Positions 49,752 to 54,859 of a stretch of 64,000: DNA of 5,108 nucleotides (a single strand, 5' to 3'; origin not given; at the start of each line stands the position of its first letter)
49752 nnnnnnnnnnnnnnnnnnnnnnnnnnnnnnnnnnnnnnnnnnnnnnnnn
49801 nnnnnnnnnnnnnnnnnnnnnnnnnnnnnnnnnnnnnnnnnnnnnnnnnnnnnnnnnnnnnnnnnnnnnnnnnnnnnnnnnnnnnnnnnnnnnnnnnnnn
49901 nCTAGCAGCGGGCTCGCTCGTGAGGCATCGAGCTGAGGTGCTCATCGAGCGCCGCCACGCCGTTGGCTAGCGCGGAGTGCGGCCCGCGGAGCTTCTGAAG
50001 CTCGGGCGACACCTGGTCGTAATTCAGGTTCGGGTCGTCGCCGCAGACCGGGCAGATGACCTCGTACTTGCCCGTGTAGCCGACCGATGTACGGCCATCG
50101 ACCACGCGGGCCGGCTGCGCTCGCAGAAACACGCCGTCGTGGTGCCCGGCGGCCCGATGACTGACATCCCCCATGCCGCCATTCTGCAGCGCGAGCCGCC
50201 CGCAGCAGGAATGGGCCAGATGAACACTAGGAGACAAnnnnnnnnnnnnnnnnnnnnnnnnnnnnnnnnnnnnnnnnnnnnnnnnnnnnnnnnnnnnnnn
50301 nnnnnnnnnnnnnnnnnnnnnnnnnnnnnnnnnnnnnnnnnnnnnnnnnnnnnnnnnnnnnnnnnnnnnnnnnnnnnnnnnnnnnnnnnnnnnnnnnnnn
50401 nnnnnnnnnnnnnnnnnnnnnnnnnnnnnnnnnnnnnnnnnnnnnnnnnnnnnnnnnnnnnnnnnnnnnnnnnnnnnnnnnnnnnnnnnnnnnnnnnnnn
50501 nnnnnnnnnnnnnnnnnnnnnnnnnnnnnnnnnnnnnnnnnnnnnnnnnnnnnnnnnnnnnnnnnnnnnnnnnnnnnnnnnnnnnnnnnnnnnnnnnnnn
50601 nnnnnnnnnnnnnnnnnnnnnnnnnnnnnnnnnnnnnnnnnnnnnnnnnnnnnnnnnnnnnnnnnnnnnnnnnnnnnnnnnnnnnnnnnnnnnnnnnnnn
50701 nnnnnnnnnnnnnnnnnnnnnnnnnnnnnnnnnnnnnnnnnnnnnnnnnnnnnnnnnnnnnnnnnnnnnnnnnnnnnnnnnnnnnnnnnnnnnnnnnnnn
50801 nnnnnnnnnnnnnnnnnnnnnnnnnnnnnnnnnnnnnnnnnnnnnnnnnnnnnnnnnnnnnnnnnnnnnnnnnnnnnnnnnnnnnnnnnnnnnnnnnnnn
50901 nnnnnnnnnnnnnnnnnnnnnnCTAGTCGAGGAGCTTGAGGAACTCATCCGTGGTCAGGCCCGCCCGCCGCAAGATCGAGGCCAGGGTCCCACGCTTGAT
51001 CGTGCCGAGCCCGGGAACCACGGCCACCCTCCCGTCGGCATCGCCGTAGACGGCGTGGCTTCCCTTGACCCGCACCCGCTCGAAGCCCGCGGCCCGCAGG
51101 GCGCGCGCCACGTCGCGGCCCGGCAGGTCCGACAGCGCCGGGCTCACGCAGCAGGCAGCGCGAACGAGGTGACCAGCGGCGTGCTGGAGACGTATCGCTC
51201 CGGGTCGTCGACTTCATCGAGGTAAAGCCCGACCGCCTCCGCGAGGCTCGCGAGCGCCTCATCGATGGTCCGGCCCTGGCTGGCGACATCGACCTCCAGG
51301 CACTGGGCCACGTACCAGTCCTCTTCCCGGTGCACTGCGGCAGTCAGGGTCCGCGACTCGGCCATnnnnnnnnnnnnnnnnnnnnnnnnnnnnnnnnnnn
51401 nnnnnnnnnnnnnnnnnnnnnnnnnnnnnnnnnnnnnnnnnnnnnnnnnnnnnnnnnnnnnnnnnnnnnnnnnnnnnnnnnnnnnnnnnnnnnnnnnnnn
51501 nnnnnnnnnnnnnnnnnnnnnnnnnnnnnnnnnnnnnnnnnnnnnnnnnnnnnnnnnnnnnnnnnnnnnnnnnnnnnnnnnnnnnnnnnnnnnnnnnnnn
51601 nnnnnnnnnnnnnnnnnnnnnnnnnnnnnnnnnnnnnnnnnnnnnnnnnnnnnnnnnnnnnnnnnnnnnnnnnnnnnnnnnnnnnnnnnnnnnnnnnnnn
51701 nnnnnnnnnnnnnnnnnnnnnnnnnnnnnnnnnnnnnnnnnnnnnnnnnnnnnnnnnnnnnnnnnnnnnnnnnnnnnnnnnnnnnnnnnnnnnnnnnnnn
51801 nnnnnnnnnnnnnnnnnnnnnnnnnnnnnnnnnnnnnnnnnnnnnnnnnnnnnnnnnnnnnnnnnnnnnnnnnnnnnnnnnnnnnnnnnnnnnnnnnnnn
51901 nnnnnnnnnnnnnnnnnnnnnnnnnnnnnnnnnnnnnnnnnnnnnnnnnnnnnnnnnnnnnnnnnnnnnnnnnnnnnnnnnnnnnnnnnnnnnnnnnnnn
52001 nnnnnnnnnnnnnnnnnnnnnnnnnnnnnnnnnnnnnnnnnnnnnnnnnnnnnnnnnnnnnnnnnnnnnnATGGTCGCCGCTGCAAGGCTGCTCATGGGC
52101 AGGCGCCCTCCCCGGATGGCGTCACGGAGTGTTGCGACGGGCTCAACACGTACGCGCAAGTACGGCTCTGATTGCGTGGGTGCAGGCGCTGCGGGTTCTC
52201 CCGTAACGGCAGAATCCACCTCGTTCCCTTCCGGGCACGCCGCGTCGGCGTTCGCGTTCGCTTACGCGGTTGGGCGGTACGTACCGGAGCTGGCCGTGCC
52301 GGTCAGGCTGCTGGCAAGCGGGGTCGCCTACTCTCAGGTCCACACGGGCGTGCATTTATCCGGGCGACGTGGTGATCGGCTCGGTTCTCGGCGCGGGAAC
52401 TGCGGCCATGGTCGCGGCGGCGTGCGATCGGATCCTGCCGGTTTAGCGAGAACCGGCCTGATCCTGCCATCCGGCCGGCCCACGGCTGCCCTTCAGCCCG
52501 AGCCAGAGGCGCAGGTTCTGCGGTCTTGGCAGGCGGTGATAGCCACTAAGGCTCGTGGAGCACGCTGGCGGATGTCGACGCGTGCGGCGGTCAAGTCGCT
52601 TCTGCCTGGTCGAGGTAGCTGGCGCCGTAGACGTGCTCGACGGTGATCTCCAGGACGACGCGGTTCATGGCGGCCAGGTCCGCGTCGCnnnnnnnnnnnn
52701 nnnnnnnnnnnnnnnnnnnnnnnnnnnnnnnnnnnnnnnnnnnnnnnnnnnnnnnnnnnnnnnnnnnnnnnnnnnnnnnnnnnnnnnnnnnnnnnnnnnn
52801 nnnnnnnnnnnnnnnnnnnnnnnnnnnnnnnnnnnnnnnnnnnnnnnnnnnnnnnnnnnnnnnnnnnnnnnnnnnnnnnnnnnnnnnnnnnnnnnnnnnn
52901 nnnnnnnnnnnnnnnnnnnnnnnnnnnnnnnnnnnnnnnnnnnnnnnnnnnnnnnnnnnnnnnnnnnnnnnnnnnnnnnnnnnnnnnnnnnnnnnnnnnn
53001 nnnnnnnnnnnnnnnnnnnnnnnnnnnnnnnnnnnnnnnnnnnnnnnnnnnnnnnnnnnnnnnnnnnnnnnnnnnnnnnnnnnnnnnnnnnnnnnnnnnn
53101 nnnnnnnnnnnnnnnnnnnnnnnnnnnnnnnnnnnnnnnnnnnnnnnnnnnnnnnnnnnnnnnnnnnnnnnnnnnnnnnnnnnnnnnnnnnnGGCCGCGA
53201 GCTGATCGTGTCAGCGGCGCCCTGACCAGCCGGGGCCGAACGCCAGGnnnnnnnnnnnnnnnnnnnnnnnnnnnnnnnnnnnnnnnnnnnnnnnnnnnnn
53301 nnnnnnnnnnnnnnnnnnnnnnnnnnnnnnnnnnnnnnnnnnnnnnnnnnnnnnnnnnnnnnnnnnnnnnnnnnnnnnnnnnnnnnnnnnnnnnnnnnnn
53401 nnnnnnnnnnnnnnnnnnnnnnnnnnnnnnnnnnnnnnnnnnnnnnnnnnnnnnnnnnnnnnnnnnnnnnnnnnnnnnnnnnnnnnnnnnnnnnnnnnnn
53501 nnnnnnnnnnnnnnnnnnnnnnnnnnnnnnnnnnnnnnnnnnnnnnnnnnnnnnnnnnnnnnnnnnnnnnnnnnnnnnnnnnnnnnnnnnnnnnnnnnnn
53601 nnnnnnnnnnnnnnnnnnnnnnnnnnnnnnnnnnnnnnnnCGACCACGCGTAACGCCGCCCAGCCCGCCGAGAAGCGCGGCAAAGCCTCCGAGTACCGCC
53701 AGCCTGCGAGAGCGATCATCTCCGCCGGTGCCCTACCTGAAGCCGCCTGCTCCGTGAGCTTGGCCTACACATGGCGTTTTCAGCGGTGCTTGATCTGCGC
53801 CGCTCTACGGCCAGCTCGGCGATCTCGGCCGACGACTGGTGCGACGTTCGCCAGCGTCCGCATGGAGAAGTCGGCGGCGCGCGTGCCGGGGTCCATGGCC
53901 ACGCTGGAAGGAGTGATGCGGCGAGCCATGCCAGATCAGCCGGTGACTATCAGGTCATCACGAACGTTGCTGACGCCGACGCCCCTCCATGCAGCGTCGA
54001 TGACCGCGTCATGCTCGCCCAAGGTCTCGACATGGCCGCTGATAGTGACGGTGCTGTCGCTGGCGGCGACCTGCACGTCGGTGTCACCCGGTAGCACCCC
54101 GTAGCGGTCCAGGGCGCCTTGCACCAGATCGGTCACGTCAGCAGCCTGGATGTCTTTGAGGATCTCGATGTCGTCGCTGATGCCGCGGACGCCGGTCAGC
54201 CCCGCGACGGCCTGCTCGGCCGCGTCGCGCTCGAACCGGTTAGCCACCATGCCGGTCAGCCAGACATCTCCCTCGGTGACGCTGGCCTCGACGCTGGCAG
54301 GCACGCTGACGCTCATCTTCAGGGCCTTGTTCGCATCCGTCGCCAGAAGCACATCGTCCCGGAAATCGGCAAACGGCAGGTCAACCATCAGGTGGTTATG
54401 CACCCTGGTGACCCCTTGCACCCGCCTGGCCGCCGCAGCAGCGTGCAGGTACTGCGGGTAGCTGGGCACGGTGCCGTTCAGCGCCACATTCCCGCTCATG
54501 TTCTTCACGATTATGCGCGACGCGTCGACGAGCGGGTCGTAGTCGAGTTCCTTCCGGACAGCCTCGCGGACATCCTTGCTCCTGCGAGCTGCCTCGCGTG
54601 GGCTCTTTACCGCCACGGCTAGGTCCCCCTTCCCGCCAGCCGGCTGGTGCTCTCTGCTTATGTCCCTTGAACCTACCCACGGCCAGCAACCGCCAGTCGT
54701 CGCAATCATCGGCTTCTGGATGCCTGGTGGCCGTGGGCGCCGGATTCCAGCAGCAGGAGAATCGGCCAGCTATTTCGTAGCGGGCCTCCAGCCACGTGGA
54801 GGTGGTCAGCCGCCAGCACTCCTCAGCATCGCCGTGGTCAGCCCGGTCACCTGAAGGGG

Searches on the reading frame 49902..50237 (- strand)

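Call 12: search_protein_families(library=pfam, proteins=[window:49902-50237:-], max_evalue=0.01)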
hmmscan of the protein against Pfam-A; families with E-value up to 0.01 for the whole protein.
window:49902-50237:- (111 aa): 1 family
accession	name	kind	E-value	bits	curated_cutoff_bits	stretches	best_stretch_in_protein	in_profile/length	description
PF21817.3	CapR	-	0.0083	16.7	24.2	0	51-74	24-48/67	CapR homology domain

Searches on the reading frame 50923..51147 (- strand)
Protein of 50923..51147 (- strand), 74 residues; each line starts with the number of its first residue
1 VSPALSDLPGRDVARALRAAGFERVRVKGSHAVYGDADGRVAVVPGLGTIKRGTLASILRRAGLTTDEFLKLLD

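Call 11: search_protein_families(library=pfam, proteins=[window:50923-51147:-], max_evalue=0.01)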
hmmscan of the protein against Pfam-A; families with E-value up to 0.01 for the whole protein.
window:50923-51147:- (74 aa): 1 family
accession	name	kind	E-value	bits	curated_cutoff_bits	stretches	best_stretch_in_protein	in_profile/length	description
PF07927.17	HicA_toxin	-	4e-14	52.9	27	1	10-64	1-58/58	HicA toxin of bacterial toxin-antitoxin,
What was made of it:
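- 50923..51365 (-): HicA toxin and DUF7387 (HicB-like) pair at the right end of E1. Pfam (call 11).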

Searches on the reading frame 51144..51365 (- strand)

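Call 11: search_protein_families(library=pfam, proteins=[window:51144-51365:-], max_evalue=0.01)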
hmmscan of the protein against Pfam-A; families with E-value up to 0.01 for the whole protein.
window:51144-51365:- (73 aa): 1 family
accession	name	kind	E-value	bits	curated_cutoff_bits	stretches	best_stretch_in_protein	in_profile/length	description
PF24113.1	DUF7387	-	2e-07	31.7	27.9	1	10-55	16-61/85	Family of unknown function (DUF7387)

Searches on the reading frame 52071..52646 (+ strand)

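Call 31: search_protein_families(library=pfam, proteins=[window:52071-52646:+], max_evalue=0.01)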
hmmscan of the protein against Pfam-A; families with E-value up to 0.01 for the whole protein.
window:52071-52646:+ (191 aa): 2 families
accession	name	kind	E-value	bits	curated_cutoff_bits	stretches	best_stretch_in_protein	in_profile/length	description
PF01569.27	PAP2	-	3.6e-08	33.7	27.2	1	9-95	23-102/130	PAP2 superfamily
PF14378.12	PAP2_3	-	4.8e-05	23.7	27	1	8-95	79-172/190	PAP2 superfamily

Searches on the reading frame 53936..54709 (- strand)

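Call 12: search_protein_families(library=pfam, proteins=[window:53936-54709:-], max_evalue=0.01)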
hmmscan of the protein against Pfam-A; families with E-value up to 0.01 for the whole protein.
window:53936-54709:- (257 aa): 2 families
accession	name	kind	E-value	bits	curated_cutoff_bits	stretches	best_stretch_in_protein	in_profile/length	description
PF04972.22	BON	-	1.2e-31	109.2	27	3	46-109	4-67/69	BON domain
PF21937.1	Yop-YscD_ppl_2nd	-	0.0052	16.9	27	0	139-182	21-65/67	YscD/CdsD-like Bon-like domain 2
